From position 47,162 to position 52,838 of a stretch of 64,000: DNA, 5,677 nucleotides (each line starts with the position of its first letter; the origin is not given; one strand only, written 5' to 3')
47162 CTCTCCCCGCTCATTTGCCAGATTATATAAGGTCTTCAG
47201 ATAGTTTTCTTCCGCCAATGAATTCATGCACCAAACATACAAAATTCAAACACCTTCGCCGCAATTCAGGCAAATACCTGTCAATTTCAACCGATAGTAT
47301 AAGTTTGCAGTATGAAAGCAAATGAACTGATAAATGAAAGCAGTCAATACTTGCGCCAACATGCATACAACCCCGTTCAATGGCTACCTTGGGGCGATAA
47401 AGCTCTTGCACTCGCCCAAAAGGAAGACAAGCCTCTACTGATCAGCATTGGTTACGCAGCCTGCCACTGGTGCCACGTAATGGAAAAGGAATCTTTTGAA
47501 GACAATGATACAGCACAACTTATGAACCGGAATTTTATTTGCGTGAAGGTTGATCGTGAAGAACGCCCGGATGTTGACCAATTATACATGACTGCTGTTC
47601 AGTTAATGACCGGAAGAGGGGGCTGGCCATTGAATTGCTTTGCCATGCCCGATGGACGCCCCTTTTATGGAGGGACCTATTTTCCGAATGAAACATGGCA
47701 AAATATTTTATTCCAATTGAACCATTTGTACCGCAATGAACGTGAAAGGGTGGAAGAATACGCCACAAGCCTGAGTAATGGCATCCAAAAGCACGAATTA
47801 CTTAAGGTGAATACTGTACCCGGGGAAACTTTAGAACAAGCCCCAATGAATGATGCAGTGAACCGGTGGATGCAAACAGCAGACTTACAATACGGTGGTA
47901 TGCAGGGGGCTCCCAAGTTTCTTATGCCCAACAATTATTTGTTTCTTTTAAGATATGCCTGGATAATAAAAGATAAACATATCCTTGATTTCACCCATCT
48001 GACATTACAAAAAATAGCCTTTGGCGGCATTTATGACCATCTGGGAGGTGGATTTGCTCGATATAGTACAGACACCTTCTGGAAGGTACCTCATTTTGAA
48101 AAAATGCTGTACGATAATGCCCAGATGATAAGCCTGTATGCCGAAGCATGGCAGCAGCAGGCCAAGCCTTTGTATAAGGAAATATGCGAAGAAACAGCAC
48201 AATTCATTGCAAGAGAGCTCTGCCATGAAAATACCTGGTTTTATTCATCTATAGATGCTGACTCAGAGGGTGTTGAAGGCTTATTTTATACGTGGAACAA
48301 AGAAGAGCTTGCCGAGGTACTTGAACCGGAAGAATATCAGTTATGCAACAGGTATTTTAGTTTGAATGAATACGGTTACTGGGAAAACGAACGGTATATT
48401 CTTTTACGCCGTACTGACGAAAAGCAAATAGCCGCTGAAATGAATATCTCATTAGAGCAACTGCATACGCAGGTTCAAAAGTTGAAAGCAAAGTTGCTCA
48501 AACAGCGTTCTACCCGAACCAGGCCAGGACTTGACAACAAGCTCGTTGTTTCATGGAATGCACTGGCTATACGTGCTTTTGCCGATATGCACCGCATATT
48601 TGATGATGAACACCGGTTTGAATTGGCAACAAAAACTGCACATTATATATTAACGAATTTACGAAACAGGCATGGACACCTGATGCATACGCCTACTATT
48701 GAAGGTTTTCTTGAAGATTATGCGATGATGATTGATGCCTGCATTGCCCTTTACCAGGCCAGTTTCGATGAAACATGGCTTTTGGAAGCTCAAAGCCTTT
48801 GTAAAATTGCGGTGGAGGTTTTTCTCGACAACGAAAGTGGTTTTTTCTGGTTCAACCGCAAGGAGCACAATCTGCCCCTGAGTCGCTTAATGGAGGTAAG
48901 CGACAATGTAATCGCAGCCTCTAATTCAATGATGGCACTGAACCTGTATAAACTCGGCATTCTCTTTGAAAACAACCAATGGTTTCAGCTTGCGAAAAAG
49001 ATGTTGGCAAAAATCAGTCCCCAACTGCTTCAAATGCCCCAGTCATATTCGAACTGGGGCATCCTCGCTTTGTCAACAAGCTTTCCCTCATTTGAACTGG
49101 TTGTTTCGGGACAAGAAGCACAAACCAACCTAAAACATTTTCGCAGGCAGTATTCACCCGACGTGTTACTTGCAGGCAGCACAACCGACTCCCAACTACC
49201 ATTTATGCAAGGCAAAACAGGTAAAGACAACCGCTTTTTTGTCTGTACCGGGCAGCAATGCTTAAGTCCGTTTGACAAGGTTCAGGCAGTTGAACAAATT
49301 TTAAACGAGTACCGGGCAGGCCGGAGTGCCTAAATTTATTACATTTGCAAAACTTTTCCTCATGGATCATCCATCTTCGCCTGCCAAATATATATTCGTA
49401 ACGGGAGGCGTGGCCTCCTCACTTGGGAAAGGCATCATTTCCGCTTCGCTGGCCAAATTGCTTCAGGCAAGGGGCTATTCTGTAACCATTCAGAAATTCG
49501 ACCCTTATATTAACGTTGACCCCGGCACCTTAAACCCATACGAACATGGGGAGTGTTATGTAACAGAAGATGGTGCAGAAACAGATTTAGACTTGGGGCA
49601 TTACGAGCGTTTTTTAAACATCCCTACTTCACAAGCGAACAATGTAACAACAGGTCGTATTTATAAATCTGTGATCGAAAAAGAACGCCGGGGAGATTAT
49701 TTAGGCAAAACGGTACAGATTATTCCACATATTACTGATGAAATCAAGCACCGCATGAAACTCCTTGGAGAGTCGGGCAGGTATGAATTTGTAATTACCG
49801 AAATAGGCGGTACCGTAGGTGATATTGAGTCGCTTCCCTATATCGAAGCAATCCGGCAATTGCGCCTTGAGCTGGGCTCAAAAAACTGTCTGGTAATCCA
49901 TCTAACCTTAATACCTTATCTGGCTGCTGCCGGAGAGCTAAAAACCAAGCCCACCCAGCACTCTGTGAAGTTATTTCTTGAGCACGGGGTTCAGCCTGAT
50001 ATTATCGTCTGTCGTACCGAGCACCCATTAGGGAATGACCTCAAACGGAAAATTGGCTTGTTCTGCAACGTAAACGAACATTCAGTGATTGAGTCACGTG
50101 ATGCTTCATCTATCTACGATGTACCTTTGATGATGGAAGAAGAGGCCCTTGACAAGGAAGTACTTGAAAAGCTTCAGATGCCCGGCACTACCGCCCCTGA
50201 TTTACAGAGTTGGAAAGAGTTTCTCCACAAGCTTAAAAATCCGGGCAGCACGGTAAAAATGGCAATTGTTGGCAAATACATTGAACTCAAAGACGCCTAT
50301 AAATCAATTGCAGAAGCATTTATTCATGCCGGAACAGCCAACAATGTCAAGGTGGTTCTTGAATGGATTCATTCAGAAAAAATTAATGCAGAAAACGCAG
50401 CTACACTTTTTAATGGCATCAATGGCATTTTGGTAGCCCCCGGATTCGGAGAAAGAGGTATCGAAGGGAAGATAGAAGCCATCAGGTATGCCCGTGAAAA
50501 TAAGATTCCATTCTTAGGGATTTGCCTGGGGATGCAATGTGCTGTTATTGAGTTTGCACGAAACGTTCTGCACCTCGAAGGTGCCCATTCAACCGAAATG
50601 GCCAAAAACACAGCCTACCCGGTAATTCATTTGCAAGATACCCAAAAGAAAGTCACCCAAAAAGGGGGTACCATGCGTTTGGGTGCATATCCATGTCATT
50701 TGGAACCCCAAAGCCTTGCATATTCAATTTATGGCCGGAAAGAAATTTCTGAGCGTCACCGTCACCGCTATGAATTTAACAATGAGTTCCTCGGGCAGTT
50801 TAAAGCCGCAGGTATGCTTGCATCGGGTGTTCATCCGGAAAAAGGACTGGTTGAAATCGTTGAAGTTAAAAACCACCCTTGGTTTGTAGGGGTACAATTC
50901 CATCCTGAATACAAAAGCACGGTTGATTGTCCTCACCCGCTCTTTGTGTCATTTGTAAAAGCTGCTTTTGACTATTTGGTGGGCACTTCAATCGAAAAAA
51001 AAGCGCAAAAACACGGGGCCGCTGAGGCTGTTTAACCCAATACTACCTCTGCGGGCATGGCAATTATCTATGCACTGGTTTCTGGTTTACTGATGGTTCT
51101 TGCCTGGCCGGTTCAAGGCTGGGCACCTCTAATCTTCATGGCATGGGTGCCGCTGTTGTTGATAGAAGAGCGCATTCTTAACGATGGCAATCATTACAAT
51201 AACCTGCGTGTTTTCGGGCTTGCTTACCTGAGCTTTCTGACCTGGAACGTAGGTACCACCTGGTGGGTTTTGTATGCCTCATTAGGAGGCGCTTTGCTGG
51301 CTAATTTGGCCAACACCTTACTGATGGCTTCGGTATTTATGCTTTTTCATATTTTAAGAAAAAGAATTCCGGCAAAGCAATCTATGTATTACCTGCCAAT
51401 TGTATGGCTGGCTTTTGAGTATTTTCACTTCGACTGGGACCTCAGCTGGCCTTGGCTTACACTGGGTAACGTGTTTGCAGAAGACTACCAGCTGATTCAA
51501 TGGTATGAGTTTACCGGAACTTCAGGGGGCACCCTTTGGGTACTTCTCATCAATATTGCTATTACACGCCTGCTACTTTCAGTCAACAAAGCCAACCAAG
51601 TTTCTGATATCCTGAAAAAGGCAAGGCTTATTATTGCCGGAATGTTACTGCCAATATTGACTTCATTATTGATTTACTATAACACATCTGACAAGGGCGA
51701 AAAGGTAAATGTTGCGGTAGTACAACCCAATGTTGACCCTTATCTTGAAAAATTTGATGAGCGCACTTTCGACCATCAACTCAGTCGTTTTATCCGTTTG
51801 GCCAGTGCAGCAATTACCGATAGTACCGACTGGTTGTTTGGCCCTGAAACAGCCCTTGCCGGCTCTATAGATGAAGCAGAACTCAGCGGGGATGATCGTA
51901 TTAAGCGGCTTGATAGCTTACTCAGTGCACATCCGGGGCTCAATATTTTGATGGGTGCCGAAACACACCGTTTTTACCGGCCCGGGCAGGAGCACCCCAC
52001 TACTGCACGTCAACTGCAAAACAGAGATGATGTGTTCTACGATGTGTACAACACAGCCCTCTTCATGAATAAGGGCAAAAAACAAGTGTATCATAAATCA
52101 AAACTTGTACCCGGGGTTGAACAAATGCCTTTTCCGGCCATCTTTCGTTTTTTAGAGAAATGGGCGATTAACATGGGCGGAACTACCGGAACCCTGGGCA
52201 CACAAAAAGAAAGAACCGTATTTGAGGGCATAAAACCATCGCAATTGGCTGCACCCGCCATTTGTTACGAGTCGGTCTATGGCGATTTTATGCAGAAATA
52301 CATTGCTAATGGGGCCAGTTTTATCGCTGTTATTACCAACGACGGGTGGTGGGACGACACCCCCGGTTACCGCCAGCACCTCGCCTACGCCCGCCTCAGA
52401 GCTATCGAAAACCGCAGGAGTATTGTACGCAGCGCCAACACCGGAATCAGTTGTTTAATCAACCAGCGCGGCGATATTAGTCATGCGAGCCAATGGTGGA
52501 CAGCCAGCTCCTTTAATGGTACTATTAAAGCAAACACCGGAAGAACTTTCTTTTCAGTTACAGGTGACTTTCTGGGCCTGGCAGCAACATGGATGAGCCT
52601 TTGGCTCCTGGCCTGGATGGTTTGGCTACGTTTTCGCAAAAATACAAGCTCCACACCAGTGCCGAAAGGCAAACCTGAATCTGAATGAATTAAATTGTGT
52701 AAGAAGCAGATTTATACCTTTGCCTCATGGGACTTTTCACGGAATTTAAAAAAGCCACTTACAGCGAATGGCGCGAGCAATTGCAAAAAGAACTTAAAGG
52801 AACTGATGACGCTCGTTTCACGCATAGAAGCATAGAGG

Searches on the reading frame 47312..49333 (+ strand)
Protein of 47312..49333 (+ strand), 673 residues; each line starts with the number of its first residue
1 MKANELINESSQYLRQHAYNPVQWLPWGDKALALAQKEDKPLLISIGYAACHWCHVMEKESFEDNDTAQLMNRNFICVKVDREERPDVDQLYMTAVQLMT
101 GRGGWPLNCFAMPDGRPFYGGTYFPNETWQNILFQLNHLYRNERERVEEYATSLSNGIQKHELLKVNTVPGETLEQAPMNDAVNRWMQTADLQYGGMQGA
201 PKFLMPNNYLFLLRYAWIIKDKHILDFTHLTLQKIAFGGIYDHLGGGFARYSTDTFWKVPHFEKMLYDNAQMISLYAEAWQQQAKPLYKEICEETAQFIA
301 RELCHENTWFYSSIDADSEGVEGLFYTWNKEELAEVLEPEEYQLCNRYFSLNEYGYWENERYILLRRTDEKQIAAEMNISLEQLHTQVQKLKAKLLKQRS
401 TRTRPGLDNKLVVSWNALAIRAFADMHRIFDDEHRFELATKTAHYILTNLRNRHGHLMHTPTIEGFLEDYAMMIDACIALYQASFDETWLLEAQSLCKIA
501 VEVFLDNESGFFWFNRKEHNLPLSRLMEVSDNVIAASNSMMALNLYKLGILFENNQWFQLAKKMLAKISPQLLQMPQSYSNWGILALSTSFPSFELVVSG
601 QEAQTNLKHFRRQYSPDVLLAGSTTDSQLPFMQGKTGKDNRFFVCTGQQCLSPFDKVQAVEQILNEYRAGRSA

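Call 50: search_protein_families(library=pfam, proteins=[window:47312-49333:+], max_evalue=0.00001)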
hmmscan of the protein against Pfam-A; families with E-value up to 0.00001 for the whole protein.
window:47312-49333:+ (673 aa): 2 families
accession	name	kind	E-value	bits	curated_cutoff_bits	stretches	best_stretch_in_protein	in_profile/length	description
PF03190.21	Thioredox_DsbH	-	8.4e-68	227.9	27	1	4-157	2-161/163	Protein of unknown function, DUF255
PF13899.12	Thioredoxin_7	-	2.1e-11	44.2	27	1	23-87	1-65/83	Thioredoxin-like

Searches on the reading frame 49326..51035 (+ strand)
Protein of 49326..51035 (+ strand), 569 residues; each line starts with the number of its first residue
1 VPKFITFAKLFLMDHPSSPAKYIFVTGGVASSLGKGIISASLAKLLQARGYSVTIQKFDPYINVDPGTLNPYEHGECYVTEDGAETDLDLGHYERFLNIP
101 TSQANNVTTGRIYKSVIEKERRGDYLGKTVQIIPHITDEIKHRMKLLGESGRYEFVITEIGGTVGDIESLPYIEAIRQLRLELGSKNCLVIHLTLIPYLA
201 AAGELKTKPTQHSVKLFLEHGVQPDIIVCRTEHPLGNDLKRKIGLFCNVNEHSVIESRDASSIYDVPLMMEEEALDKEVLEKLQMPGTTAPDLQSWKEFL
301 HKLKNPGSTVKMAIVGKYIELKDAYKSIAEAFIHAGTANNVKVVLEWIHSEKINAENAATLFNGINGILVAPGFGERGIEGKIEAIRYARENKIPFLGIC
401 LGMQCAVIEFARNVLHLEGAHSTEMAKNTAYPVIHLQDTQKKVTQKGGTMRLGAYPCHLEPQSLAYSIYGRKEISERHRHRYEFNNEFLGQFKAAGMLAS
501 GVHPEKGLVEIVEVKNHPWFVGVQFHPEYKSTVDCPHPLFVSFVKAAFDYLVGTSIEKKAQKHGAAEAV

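Call 50: search_protein_families(library=pfam, proteins=[window:49326-51035:+], max_evalue=0.00001)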
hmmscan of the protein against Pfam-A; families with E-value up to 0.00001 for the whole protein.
window:49326-51035:+ (569 aa): 3 families
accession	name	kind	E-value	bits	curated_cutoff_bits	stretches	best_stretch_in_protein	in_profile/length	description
PF06418.20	CTP_synth_N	-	3e-126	420.6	26.1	1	21-285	1-265/265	CTP synthase N-terminus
PF00117.34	GATase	-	7e-41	140.4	22.8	1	321-545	2-189/190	Glutamine amidotransferase class-I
PF07722.19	Peptidase_C26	-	2.4e-10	41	20.5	1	384-528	96-219/219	Peptidase C26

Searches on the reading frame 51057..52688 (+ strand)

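Call 50: search_protein_families(library=pfam, proteins=[window:51057-52688:+], max_evalue=0.00001)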
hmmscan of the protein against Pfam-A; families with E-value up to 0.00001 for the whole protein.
window:51057-52688:+ (543 aa): 2 families
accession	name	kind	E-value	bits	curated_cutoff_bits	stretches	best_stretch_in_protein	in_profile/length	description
PF20154.4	LNT_N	-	7.3e-23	81.9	27.1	1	9-168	1-159/159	Apolipoprotein N-acyltransferase N-terminal domain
PF00795.27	CN_hydrolase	-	3.7e-15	56.4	23.2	1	219-484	2-240/256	Carbon-nitrogen hydrolase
